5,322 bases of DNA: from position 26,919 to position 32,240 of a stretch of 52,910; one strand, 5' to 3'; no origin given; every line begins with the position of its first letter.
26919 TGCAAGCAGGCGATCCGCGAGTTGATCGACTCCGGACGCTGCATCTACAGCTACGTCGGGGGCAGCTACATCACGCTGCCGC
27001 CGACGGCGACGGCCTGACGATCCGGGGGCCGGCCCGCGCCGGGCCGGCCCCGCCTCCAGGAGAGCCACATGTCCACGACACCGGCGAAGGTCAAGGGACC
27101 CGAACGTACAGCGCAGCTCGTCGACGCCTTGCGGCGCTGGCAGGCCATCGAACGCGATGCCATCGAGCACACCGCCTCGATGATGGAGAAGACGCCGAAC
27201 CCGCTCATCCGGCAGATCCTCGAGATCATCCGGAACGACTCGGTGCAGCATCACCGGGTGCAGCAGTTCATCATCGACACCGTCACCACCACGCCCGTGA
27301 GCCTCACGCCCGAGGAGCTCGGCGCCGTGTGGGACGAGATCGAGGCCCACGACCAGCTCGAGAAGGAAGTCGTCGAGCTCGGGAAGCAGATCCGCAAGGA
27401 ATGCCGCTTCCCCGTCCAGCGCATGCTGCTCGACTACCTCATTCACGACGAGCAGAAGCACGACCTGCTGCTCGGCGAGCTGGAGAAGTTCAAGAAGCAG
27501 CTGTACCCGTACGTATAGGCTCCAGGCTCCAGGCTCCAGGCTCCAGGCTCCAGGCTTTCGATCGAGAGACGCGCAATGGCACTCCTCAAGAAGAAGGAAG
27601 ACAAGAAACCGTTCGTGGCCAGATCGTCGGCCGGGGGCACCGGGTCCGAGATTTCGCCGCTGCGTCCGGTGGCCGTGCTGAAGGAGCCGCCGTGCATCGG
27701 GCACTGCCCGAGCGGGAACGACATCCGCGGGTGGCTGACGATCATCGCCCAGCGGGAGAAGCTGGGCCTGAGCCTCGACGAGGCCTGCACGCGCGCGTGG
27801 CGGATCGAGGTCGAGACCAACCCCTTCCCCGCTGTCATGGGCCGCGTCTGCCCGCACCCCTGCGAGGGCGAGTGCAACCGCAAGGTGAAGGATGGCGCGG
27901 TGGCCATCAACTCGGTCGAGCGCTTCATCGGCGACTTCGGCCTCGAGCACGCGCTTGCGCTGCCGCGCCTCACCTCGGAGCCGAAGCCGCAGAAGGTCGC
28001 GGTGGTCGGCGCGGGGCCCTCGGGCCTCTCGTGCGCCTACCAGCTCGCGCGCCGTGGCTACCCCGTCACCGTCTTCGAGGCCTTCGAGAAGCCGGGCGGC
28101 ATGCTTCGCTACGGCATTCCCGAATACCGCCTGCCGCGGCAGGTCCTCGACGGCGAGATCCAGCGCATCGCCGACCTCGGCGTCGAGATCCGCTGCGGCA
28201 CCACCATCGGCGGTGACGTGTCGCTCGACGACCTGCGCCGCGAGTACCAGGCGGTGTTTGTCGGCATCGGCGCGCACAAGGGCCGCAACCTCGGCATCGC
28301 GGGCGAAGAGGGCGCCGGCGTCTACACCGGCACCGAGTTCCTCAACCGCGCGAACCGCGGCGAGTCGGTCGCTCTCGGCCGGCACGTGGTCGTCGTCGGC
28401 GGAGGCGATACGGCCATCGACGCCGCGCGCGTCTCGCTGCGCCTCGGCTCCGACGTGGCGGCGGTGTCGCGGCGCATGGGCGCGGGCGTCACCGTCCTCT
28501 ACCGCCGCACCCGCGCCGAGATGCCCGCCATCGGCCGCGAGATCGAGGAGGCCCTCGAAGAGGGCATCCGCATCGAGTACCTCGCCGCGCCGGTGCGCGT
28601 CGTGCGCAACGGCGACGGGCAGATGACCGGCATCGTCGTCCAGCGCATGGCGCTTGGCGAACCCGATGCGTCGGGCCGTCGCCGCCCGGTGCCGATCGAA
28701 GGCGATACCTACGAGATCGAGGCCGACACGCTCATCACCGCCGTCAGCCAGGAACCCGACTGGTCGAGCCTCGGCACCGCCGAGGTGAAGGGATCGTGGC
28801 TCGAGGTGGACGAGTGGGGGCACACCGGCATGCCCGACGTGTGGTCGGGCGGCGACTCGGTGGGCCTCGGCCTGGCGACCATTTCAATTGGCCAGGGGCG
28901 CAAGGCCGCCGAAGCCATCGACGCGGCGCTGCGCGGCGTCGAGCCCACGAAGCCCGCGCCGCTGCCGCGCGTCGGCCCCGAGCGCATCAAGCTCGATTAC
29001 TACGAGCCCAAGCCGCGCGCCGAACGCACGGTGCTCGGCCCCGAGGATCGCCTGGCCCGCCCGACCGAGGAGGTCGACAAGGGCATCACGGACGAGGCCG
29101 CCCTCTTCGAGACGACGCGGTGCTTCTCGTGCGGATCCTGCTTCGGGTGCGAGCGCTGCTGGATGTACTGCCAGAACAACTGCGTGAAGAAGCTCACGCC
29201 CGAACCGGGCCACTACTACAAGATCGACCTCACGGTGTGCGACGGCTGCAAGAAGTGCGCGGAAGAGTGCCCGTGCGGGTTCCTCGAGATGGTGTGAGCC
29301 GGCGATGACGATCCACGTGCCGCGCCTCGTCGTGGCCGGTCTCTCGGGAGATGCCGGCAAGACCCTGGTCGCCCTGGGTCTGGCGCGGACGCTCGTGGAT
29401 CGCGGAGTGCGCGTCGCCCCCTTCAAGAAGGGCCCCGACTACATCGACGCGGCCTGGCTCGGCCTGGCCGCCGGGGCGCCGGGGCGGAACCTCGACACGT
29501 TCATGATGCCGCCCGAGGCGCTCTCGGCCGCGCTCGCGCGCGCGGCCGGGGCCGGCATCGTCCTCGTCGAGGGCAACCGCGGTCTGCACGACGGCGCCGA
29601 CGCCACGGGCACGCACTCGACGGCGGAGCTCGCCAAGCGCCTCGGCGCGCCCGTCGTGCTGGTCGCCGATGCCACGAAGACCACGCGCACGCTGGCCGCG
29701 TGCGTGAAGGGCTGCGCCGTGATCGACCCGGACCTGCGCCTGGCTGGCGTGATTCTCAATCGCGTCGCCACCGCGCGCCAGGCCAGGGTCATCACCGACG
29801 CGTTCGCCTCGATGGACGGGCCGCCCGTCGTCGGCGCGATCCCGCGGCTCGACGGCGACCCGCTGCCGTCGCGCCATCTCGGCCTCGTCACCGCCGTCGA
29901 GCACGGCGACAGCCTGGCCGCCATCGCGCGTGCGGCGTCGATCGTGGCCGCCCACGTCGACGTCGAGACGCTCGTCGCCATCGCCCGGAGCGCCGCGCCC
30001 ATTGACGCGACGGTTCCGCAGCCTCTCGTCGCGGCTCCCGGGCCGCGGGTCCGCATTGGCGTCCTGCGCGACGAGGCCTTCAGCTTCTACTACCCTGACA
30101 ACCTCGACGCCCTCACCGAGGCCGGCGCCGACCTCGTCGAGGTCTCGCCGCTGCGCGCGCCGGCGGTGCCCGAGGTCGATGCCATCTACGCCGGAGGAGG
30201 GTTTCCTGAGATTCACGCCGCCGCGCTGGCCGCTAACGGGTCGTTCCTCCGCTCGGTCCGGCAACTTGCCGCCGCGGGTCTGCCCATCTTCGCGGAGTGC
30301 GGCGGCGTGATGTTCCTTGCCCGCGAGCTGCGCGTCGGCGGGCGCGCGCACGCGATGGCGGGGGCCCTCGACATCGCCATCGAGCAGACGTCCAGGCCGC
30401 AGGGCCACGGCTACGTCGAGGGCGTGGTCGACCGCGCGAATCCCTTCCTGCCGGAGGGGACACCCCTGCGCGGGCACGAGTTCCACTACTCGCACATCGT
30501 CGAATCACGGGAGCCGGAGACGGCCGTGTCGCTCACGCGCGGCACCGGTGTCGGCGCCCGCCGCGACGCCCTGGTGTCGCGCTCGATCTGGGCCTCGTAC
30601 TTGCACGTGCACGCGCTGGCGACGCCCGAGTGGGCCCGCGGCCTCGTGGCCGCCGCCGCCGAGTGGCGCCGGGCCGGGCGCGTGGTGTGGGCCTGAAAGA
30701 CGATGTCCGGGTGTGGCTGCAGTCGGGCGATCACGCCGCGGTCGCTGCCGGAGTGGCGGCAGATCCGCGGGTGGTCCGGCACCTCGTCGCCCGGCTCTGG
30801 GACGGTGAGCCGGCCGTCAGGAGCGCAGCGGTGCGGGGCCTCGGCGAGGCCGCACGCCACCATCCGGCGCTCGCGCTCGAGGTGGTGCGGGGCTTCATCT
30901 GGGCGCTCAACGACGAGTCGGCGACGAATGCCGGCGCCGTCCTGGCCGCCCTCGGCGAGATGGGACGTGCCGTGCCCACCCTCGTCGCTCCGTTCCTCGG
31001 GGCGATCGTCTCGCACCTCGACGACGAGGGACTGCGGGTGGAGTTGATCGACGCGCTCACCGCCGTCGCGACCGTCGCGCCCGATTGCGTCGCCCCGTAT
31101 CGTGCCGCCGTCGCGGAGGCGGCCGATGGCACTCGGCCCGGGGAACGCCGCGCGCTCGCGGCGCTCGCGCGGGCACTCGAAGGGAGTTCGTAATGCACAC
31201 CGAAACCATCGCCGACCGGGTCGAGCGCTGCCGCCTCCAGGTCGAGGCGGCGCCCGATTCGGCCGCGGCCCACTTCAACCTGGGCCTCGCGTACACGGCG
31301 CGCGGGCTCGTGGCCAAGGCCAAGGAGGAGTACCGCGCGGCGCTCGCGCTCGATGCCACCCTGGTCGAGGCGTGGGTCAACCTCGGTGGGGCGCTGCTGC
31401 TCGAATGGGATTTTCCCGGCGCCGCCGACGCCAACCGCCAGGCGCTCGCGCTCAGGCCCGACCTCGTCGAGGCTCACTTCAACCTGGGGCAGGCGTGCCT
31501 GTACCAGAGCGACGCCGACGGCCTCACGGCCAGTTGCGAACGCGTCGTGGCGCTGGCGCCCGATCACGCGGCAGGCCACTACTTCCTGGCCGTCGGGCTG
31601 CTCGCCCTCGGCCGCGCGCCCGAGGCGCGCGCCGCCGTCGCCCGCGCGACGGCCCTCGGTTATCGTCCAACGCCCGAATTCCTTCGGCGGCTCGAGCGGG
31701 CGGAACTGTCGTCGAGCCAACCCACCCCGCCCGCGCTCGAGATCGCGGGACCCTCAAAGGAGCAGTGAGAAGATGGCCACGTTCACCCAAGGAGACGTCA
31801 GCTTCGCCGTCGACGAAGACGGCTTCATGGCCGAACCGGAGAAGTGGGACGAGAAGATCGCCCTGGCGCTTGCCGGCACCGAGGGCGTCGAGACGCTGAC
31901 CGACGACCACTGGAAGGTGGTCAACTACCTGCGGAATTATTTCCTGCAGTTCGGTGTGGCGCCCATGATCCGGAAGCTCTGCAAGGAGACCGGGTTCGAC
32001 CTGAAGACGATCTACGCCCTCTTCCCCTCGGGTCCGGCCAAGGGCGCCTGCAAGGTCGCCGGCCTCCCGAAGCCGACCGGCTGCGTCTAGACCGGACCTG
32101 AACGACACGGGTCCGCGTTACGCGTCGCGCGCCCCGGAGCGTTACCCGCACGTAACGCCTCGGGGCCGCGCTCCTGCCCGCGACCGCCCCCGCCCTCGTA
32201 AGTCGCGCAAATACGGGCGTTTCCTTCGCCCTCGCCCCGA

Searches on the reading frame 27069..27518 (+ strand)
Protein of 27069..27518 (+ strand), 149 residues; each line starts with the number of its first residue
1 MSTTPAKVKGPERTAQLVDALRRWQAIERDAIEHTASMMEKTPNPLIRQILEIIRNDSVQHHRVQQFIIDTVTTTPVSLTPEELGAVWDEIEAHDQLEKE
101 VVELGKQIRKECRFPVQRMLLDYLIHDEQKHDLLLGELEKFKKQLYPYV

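Call 13: search_protein_families(library=pfam, proteins=[window:27069-27518:+])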
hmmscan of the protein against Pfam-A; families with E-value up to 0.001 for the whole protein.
window:27069-27518:+ (149 aa): 0 families

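Call 72: search_protein_families(library=pfam, proteins=[window:27069-27518:+], max_evalue=0.1)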
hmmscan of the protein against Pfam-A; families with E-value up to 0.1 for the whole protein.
window:27069-27518:+ (149 aa): 2 families
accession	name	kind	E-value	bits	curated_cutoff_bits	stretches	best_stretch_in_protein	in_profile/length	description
PF02915.23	Rubrerythrin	-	0.011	16.5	22.8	0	91-135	89-133/137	Rubrerythrin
PF21775.3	PutA_1st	-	0.032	14.1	27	1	29-49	5-25/33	PutA, RHH domain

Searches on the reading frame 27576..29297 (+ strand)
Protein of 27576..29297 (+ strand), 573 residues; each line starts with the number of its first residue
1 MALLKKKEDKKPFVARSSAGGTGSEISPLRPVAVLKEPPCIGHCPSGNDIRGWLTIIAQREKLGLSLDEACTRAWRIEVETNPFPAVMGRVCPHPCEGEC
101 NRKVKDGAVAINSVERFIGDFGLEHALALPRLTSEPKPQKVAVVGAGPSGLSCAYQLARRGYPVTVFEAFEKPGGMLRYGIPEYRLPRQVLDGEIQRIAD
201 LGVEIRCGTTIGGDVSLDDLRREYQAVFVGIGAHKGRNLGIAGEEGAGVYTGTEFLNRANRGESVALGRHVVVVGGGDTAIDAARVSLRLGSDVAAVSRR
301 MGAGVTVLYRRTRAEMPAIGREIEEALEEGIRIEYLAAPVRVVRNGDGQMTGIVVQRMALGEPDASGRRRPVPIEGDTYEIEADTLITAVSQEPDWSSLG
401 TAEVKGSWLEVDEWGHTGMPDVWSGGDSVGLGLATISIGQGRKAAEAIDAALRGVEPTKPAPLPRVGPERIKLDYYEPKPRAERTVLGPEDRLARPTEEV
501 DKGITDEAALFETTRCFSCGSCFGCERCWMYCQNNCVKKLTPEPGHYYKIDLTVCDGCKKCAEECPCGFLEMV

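Call 13: search_protein_families(library=pfam, proteins=[window:27576-29297:+])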
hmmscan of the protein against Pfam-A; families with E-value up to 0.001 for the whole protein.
window:27576-29297:+ (573 aa): 15 families
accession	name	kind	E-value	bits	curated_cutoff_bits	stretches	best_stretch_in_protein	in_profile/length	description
PF07992.20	Pyr_redox_2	-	6.5e-27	95.1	26.1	1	140-441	2-291/291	Pyridine nucleotide-disulphide oxidoreductase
PF14691.11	Fer4_20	-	1.7e-15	57.3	25.8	1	36-124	28-110/113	Dihydroprymidine dehydrogenase domain II, 4Fe-4S cluster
PF00070.33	Pyr_redox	-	2.9e-15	57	22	2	270-356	1-80/82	Pyridine nucleotide-disulphide oxidoreductase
PF13450.12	NAD_binding_8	-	1.3e-09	38.6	21.9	1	143-178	1-36/68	NAD(P)-binding Rossmann-like domain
PF13738.12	Pyr_redox_3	-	9.5e-09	35.4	30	1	267-334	163-230/305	Pyridine nucleotide-disulphide oxidoreductase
PF01266.30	DAO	-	1e-08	35.5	27.9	1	140-175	1-37/353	FAD dependent oxidoreductase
PF12831.13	FAD_oxidored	-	1.8e-07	31.2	27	1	141-177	2-38/416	FAD dependent oxidoreductase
PF01946.23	Thi4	-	9e-07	28.8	26.2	1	140-176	19-56/235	Thi4 family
PF01262.27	AlaDh_PNT_C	-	1.2e-05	25.3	23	0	249-300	2-60/214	Alanine dehydrogenase/PNT, C-terminal domain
PF03486.20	HI0933_like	-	1.3e-05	25.3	50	1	140-175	2-37/244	HI0933-like protein Rossmann domain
PF01593.30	Amino_oxidase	-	1.8e-05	24.7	19.8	1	149-175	2-28/443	Flavin containing amine oxidoreductase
PF01134.28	GIDA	-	2.6e-05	23.9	22.1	0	140-167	1-28/391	Glucose inhibited division protein A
PF14697.11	Fer4_21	-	3e-05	24.5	35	1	521-572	7-59/59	4Fe-4S dicluster domain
PF13241.12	NAD_binding_7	-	7.5e-05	23.7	22.1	0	268-327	7-59/104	Putative NAD(P)-binding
PF00890.30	FAD_binding_2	-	0.00013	21.7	20.4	1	141-175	2-36/414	FAD binding domain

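Call 17: find_related_loci(query=window:27576-29297:+, collection=genome_contigs, flank=10000)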
Query window:27576-29297:+ (573 aa) in genome_contigs; peptide patterns used: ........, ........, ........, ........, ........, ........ (x = any residue, [..] = any of these).
431 stretches matched a pattern; 104 encode a relative of the query (tblastn E <= 1e-3); the best 80 are kept; 79 distinct loci.
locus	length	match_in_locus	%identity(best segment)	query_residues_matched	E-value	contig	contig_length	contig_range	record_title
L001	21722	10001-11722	77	1-573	0e+0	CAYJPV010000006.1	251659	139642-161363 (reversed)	MAG TPA_asm: uncultured Vicinamibacterales bacterium isolate ERP124720_co1_132 genome assembly, contig: NODE_50_length_2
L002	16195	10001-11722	79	1-573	0e+0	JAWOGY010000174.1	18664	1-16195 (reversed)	MAG: Vicinamibacterales bacterium isolate CWP4-1.bin.183 k191_178822, whole genome shotgun sequence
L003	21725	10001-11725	76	1-573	0e+0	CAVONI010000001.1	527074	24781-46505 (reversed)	MAG: uncultured Acidobacteriota bacterium isolate MFD09848.bin.1.96 genome assembly, contig: contig_12343, whole genome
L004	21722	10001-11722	71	1-573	0e+0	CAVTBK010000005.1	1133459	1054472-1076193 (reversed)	MAG: uncultured Acidobacteriota bacterium isolate MFD02416.bin.1.351 genome assembly, contig: contig_12398, whole genome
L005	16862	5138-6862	73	1-573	0e+0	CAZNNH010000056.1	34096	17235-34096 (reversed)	MAG TPA_asm: uncultured Acidobacteriota bacterium isolate binchicken_co129_729 genome assembly, contig: NODE_3264_length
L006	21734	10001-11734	69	1-571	0e+0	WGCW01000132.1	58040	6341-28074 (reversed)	MAG: Acidobacteria bacterium isolate S145_17 k151_276466, whole genome shotgun sequence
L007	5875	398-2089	71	14-573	0e+0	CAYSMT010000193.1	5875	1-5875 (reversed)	MAG TPA_asm: uncultured Acidobacteriota bacterium isolate binchicken_co67_38 genome assembly, contig: NODE_16080_length_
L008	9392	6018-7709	70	14-573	0e+0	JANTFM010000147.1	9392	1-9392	MAG: Acidobacteria bacterium isolate bin100110 c_000000008355, whole genome shotgun sequence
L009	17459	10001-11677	69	16-572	0e+0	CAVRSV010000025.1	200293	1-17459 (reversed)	MAG: uncultured Acidobacteriota bacterium isolate MFD02923.bin.1.166 genome assembly, contig: contig_7312, whole genome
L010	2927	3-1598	71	44-573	0e+0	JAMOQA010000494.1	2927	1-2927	MAG: Acidobacteria bacterium isolate 4559-240_metabat2_scaf2bin.017 4559-240_scaffold_5633_c1, whole genome shotgun sequ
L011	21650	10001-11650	70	25-571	0e+0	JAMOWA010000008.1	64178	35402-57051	MAG: Thermoanaerobaculia bacterium isolate PIR-30_metabat2_scaf2bin.106 PIR-30_scaffold_119_c1, whole genome shotgun seq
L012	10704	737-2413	65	15-570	0e+0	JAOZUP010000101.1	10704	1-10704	MAG: Thermoanaerobaculales bacterium isolate GMC8.metabat2.114 GMC8_5962_length_10704_cov_10.368579, whole genome shotgu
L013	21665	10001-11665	67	21-573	0e+0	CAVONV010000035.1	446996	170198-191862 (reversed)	MAG: uncultured Acidobacteriota bacterium isolate MFD09964.bin.1.111 genome assembly, contig: contig_971, whole genome s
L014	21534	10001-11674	68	17-571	0e+0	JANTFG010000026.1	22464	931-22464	MAG: Thermoanaerobaculales bacterium isolate bin100100 c_000000001921, whole genome shotgun sequence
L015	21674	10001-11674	68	18-573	0e+0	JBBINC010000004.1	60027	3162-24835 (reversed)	MAG: Acidobacteriota bacterium isolate RSF170216_bin_247 NODE_169_length_60027_cov_7.797956, whole genome shotgun sequen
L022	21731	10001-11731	63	1-570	0e+0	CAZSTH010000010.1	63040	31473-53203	MAG TPA_asm: uncultured Thermoanaerobaculia bacterium isolate SRP141376_co1_322 genome assembly, contig: NODE_1217_lengt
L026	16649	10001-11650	65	24-570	0e+0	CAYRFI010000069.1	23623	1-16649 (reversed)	MAG TPA_asm: uncultured Thermoanaerobaculia bacterium isolate SRP214966_co6_200 genome assembly, contig: NODE_1121_lengt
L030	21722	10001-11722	64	1-570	0e+0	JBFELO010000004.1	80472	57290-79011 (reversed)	MAG: Candidatus Sulfomarinibacteraceae bacterium isolate Mix_mud02.2020.12.51 k141_232396_length_80472_cov_10.9949, whol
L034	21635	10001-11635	62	29-570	0e+0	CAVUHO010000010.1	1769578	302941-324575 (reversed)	MAG: Candidatus Sulfomarinibacteraceae bacterium isolate MFD04716.bin.1.4 genome assembly, contig: contig_6143, whole ge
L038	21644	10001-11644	66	25-570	0e+0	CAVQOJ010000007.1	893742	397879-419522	MAG: uncultured Holophagae bacterium isolate MFD09964.bin.1.228 genome assembly, contig: contig_28740, whole genome shot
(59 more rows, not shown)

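Call 38: search_protein_families(library=pfam, proteins=[L026:3423-4778:+, L022:4714-6456:+, L038:25-2247:+, L034:3381-4865:+, L030:2685-4256:+], max_evalue=0.01)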
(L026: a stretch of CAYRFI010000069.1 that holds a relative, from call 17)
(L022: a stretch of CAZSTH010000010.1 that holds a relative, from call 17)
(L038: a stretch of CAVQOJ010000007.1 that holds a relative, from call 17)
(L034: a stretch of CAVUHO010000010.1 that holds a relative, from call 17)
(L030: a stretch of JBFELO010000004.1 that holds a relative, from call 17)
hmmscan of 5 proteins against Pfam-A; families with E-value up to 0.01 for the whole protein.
L026:3423-4778:+ (451 aa): 16 families
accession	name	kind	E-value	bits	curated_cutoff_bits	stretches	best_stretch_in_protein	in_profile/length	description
PF00158.32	Sigma54_activat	-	5.4e-68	228.4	20.2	1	137-303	1-167/168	Sigma-54 interaction domain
PF25601.1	AAA_lid_14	-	2.1e-27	95.2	27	1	309-392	1-84/87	AAA+ ATPase lid domain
PF14532.12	Sigma54_activ_2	-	2.2e-19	70.5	25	1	138-308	1-138/138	Sigma-54 interaction domain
PF13426.13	PAS_9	-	9.5e-15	55.2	27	1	18-120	2-103/103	PAS domain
PF02954.25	HTH_8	-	3.6e-12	46.2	22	1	399-438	2-41/42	Bacterial regulatory protein, Fis family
PF08448.16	PAS_4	-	1.9e-11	44.6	23.1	1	13-120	1-107/110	PAS fold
PF00989.32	PAS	-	2.9e-11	43.8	22.6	1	12-117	6-112/113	PAS fold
PF07728.20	AAA_5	-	1.2e-08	35.4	22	1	161-279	2-123/139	AAA domain (dynein-related subfamily)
PF13188.13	PAS_8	-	2.5e-06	27.6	21.8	1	12-64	6-58/65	PAS domain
PF00004.35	AAA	-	2.6e-06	28.3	21.2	1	161-279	1-110/131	ATPase family associated with various cellular activities (AAA)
PF13596.12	PAS_10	-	2.6e-05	25.2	22.1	1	12-119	4-106/106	PAS domain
PF01078.27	Mg_chelatase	-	0.00022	21.1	20.3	0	135-188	3-52/207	Magnesium chelatase, subunit ChlI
PF13556.12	HTH_30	-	0.00053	20.2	27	1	409-437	6-34/59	PucR C-terminal helix-turn-helix domain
PF13191.12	AAA_16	-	0.00073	20.5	32.6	1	138-209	3-81/167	AAA ATPase domain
PF07724.20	AAA_2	-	0.0012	19.4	27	1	160-278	5-124/166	AAA domain (Cdc48 subfamily)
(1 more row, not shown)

L022:4714-6456:+ (580 aa): 14 families
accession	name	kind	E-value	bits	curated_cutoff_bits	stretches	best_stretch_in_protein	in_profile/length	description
PF00158.32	Sigma54_activat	-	1.3e-66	223.9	20.2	1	264-430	1-167/168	Sigma-54 interaction domain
PF25601.1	AAA_lid_14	-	3.7e-28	97.6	27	1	436-515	1-80/87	AAA+ ATPase lid domain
PF14532.12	Sigma54_activ_2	-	1.6e-18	67.7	25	1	265-435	1-138/138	Sigma-54 interaction domain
PF13426.13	PAS_9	-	5.8e-14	52.7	27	1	145-247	2-103/103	PAS domain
PF00989.32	PAS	-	3.1e-13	50.1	22.6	1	137-239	4-107/113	PAS fold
PF02954.25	HTH_8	-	1.5e-12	47.5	22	1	526-564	2-40/42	Bacterial regulatory protein, Fis family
PF08448.16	PAS_4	-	3.7e-11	43.7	23.1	1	140-249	1-109/110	PAS fold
PF07728.20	AAA_5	-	1e-08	35.7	22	1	288-406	2-123/139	AAA domain (dynein-related subfamily)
PF13188.13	PAS_8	-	8.2e-07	29.2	21.8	1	138-188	5-55/65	PAS domain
PF13556.12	HTH_30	-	0.00019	21.6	27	1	538-567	8-37/59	PucR C-terminal helix-turn-helix domain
PF13191.12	AAA_16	-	0.00024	22.1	32.6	1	265-340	3-85/167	AAA ATPase domain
PF00004.35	AAA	-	0.00037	21.4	21.2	1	288-406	1-110/131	ATPase family associated with various cellular activities (AAA)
PF18024.7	HTH_50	-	0.00073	19.6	27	1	526-568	8-49/50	Helix-turn-helix domain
PF13596.12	PAS_10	-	0.00075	20.6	22.1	1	139-245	4-105/106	PAS domain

L038:25-2247:+ (740 aa): 14 families
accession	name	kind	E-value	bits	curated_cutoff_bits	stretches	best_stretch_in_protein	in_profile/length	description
PF00158.32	Sigma54_activat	-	4.4e-67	225.4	20.2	1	425-591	1-167/168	Sigma-54 interaction domain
PF25601.1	AAA_lid_14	-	2.8e-26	91.6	27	1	597-675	1-79/87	AAA+ ATPase lid domain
PF14532.12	Sigma54_activ_2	-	7.3e-19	68.8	25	1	426-596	1-138/138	Sigma-54 interaction domain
PF13426.13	PAS_9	-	1e-12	48.6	27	1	306-407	2-102/103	PAS domain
PF08448.16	PAS_4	-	2.4e-12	47.5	23.1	1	301-408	1-107/110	PAS fold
PF00989.32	PAS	-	7.2e-12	45.8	22.6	1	298-405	4-112/113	PAS fold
PF02954.25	HTH_8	-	8.8e-11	41.8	22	1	686-726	1-41/42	Bacterial regulatory protein, Fis family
PF07728.20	AAA_5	-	2.4e-07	31.3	22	1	449-567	2-123/139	AAA domain (dynein-related subfamily)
PF13188.13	PAS_8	-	8.3e-07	29.1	21.8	1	299-349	5-55/65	PAS domain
PF00004.35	AAA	-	3.6e-06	27.9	21.2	1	449-574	1-115/131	ATPase family associated with various cellular activities (AAA)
PF13191.12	AAA_16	-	0.00016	22.6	32.6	1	426-545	3-124/167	AAA ATPase domain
PF00126.33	HTH_1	-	0.0013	19.1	26.6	1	691-733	2-43/60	Bacterial regulatory helix-turn-helix protein, lysR family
PF13556.12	HTH_30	-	0.0016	18.6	27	1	699-725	8-34/59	PucR C-terminal helix-turn-helix domain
PF25201.1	nSTAND6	-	0.0076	16.7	27.7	0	445-505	17-74/148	Novel STAND NTPase 6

L034:3381-4865:+ (494 aa): 14 families
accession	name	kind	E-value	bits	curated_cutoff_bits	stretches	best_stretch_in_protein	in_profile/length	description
PF00158.32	Sigma54_activat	-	1.7e-67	226.8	20.2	1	178-344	1-167/168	Sigma-54 interaction domain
PF25601.1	AAA_lid_14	-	1e-27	96.2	27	1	351-425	2-76/87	AAA+ ATPase lid domain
PF14532.12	Sigma54_activ_2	-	7.3e-21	75.3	25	1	179-349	1-138/138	Sigma-54 interaction domain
PF02954.25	HTH_8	-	1.9e-14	53.6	22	1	440-478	2-40/42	Bacterial regulatory protein, Fis family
PF13426.13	PAS_9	-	1.8e-13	51.1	27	1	59-161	2-103/103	PAS domain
PF00989.32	PAS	-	2e-13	50.8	22.6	1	51-153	4-107/113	PAS fold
PF08448.16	PAS_4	-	7.5e-12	45.9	23.1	1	54-163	1-109/110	PAS fold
PF07728.20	AAA_5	-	2.6e-07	31.1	22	1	202-320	2-123/139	AAA domain (dynein-related subfamily)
PF13188.13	PAS_8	-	1.6e-06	28.2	21.8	1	51-104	4-57/65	PAS domain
PF13191.12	AAA_16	-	7.6e-05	23.7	32.6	1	179-296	3-122/167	AAA ATPase domain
PF00004.35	AAA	-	7.8e-05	23.6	21.2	1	202-325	1-114/131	ATPase family associated with various cellular activities (AAA)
PF13556.12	HTH_30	-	8.4e-05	22.7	27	1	451-478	7-34/59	PucR C-terminal helix-turn-helix domain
PF13596.12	PAS_10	-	0.00054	21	22.1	1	53-159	4-105/106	PAS domain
PF01078.27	Mg_chelatase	-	0.00088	19.2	20.3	0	175-228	2-51/207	Magnesium chelatase, subunit ChlI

L030:2685-4256:+ (523 aa): 16 families
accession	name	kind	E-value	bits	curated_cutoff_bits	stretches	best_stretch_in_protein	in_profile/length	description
PF00158.32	Sigma54_activat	-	9.2e-68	227.6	20.2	1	207-373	1-167/168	Sigma-54 interaction domain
PF25601.1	AAA_lid_14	-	2.5e-25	88.6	27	1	380-455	2-77/87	AAA+ ATPase lid domain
PF14532.12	Sigma54_activ_2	-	1.1e-19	71.5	25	1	208-378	1-138/138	Sigma-54 interaction domain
PF08448.16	PAS_4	-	1.6e-12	48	23.1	1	83-192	1-109/110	PAS fold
PF13426.13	PAS_9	-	1.5e-11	44.9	27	1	88-190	2-103/103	PAS domain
PF02954.25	HTH_8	-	1.9e-11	44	22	1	468-508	1-41/42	Bacterial regulatory protein, Fis family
PF00989.32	PAS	-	3.6e-10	40.3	22.6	1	82-187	6-112/113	PAS fold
PF07728.20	AAA_5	-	1.5e-07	31.9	22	1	231-349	2-123/139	AAA domain (dynein-related subfamily)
PF13188.13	PAS_8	-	4.5e-06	26.8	21.8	1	82-131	6-55/65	PAS domain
PF00004.35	AAA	-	6.4e-05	23.8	21.2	1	231-369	1-127/131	ATPase family associated with various cellular activities (AAA)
PF13542.12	HTH_Tnp_ISL3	-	6.4e-05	22.8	27.4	1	457-509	2-50/51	Helix-turn-helix domain of transposase family ISL3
PF13556.12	HTH_30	-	0.00023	21.4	27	1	481-507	8-34/59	PucR C-terminal helix-turn-helix domain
PF00126.33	HTH_1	-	0.0016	18.8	26.6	0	473-509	2-37/60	Bacterial regulatory helix-turn-helix protein, lysR family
PF01078.27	Mg_chelatase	-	0.0019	18.1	20.3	0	206-256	4-50/207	Magnesium chelatase, subunit ChlI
PF13191.12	AAA_16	-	0.0022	18.9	32.6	1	208-327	3-124/167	AAA ATPase domain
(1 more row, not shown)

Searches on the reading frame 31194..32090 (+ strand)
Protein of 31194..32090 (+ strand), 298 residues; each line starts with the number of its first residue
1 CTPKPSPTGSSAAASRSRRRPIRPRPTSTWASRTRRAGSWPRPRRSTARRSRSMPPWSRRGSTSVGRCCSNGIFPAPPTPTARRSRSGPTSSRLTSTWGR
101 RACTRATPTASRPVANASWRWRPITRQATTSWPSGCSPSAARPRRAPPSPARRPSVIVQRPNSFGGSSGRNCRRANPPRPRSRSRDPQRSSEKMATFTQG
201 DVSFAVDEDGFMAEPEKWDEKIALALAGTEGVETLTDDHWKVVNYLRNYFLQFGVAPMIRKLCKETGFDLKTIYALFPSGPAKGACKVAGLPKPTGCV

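Call 13: search_protein_families(library=pfam, proteins=[window:31194-32090:+])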
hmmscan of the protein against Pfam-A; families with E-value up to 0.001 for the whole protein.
window:31194-32090:+ (298 aa): 1 family
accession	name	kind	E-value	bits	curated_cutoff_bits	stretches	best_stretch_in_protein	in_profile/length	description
PF04358.19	DsrC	-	4.3e-35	120.8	24.9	1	202-298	5-107/107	DsrC like protein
